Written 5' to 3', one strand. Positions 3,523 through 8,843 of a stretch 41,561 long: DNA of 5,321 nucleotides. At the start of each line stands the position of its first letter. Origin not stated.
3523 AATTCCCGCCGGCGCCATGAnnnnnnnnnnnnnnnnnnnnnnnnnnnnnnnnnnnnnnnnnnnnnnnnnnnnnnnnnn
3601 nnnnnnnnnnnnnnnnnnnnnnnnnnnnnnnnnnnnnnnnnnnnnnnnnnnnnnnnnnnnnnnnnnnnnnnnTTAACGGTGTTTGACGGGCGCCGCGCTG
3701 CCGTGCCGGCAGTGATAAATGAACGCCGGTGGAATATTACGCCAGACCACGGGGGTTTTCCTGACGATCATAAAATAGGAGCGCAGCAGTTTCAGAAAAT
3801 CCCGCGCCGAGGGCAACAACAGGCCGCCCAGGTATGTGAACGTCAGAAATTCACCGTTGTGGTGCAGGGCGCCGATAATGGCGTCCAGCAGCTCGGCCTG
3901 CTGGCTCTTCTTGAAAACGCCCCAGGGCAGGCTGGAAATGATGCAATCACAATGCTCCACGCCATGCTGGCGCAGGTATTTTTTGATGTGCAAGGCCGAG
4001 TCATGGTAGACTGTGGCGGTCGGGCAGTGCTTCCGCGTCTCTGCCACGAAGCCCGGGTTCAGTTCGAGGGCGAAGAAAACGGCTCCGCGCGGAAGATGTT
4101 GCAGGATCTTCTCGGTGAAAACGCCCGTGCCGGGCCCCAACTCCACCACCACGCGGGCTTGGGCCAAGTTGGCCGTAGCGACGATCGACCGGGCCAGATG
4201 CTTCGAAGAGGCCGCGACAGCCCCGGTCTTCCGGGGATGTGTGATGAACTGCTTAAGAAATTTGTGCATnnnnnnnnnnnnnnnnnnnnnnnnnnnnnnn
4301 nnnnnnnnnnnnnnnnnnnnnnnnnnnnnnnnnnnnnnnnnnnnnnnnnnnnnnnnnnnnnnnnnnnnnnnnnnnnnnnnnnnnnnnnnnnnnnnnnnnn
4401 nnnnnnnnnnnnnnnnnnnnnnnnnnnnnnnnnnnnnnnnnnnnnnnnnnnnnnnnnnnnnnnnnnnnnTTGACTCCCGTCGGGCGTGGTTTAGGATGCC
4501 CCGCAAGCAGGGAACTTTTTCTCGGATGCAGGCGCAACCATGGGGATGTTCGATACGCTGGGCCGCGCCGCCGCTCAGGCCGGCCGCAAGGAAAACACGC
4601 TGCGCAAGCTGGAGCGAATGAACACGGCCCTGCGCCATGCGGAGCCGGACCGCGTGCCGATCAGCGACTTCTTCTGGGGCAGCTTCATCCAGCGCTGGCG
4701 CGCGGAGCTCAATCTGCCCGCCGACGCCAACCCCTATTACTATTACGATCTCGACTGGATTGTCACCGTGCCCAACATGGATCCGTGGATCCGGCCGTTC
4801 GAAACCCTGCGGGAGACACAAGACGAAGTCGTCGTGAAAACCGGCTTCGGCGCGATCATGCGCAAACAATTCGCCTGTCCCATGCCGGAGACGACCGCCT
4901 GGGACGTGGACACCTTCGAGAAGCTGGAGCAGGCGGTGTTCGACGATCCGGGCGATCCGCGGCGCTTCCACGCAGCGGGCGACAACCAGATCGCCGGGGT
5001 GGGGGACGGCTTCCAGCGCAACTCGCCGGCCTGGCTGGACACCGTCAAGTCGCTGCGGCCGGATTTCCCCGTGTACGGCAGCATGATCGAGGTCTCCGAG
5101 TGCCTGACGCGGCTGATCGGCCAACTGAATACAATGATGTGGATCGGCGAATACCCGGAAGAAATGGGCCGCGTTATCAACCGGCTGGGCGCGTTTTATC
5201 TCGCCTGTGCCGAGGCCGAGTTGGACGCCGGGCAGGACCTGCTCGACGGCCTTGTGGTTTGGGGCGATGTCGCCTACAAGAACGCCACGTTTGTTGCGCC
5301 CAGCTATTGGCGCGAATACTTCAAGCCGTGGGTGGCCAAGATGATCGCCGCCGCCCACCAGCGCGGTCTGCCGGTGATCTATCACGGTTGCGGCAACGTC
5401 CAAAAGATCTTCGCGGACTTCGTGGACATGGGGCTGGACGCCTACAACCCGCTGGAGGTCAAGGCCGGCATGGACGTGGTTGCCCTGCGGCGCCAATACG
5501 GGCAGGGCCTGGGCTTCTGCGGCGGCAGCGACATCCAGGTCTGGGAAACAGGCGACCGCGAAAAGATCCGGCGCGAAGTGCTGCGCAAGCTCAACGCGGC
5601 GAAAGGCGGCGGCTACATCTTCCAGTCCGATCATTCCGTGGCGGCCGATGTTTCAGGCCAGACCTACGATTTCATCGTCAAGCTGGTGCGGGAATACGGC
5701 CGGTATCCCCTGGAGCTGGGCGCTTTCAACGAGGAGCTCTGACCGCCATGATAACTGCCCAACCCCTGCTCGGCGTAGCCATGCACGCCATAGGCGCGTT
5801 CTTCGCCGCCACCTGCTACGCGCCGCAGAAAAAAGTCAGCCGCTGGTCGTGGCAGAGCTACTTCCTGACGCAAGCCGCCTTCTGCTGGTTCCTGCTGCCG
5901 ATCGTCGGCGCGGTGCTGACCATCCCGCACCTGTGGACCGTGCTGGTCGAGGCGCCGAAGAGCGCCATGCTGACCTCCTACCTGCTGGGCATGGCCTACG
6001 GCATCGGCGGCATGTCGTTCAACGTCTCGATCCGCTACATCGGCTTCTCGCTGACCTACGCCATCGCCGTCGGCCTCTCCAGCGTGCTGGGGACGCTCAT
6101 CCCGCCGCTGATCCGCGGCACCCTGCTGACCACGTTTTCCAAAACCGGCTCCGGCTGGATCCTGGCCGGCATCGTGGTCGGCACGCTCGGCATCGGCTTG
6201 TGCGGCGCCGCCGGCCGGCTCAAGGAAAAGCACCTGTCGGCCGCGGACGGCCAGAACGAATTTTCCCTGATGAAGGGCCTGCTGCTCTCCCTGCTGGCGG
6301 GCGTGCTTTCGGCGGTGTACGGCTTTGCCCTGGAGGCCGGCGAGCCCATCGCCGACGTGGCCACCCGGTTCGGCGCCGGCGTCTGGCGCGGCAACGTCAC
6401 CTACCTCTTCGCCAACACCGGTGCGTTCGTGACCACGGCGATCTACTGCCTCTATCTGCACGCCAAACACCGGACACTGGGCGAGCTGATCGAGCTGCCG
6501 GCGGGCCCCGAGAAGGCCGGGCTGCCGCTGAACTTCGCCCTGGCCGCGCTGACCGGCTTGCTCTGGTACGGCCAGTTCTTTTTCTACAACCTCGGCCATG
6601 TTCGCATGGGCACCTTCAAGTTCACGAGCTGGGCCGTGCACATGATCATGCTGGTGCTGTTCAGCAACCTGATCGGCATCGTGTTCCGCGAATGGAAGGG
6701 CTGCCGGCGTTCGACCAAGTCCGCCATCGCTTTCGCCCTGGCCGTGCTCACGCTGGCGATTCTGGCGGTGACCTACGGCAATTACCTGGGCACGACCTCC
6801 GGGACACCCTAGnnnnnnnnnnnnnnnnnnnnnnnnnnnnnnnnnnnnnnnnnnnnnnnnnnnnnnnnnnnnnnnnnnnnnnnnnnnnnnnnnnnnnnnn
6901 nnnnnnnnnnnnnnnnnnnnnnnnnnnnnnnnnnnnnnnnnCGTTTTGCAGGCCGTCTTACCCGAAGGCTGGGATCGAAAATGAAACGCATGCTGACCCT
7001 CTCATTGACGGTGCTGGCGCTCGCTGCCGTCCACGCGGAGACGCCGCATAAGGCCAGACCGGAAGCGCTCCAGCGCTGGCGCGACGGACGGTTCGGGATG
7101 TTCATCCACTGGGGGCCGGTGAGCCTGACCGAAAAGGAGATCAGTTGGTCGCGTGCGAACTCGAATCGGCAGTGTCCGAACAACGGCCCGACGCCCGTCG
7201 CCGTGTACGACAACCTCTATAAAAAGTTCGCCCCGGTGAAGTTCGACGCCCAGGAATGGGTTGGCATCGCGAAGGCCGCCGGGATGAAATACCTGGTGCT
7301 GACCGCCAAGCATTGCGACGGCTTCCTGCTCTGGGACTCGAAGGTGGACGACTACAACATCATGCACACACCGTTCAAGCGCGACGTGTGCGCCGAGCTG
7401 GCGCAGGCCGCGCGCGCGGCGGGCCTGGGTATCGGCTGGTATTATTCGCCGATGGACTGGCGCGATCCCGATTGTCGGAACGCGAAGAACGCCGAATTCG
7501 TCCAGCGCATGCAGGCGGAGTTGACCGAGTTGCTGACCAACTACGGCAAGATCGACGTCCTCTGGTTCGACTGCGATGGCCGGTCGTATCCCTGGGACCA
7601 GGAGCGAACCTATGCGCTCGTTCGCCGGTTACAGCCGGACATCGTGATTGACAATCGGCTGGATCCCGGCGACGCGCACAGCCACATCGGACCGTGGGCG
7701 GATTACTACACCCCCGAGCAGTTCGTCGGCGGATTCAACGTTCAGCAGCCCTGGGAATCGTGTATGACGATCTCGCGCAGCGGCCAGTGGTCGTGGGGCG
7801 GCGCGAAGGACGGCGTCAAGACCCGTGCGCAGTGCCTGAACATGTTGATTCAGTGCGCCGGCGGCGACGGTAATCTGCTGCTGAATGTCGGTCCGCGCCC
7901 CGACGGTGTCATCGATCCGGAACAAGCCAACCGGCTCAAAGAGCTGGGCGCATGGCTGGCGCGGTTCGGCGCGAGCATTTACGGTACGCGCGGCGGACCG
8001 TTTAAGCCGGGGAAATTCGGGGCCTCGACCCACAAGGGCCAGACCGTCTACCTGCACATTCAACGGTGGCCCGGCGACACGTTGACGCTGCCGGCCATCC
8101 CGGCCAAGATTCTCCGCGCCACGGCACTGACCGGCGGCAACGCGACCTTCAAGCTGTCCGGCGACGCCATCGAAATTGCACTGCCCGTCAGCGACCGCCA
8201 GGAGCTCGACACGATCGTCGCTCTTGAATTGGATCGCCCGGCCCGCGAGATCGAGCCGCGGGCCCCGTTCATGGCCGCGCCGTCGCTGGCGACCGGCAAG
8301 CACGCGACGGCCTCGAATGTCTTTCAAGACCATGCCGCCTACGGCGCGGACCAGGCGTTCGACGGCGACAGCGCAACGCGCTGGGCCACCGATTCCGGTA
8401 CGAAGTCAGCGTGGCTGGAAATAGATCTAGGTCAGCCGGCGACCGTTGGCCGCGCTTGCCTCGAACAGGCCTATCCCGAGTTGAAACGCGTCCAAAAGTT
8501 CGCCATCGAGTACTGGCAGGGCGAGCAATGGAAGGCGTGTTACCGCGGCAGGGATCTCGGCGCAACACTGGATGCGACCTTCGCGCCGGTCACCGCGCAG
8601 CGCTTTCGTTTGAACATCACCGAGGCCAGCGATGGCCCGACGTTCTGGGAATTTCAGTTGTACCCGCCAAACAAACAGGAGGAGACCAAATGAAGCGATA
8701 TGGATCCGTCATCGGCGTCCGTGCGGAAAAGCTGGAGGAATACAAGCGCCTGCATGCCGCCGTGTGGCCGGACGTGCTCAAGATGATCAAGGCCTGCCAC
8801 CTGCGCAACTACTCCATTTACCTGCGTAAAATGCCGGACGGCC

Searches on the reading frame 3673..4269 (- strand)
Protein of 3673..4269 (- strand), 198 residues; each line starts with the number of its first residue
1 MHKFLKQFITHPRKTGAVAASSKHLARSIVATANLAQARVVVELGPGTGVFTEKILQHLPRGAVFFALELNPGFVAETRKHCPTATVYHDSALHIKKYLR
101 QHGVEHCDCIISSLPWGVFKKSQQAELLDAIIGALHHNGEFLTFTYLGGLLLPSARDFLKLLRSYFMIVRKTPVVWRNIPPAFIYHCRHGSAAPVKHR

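Call 15: search_protein_families(library=pfam, proteins=[window:3673-4269:-], max_evalue=0.001)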
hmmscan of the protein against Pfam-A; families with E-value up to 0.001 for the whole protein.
window:3673-4269:- (198 aa): 3 families
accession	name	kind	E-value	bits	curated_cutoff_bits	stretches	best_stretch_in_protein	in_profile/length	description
PF00398.26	RrnaAD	-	6.3e-08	32.5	24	1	22-96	15-89/263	Ribosomal RNA adenine dimethylase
PF13649.12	Methyltransf_25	-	2.9e-05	25.1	27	1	41-139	1-97/97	Methyltransferase domain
PF08242.18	Methyltransf_12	-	0.00013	23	30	1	42-140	1-97/98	Methyltransferase domain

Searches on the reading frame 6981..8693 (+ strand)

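Call 15: search_protein_families(library=pfam, proteins=[window:6981-8693:+], max_evalue=0.001)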
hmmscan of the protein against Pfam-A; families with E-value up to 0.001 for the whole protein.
window:6981-8693:+ (570 aa): 4 families
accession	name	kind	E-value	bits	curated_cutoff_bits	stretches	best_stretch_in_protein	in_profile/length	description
PF01120.23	Alpha_L_fucos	-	1.4e-79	268.5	25.2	1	25-330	21-344/345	Alpha-L-fucosidase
PF00754.31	F5_F8_type_C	-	2.1e-14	54.2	28.2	1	442-552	2-118/127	F5/8 type C domain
PF22633.2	F5_F8_type_C_2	-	1.7e-13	51.4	27.8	1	459-544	2-91/91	NedA-like, galactose-binding domain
PF24135.1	DUF7402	-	0.00027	21.5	27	1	448-550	18-119/133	Domain of unknown function (DUF7402)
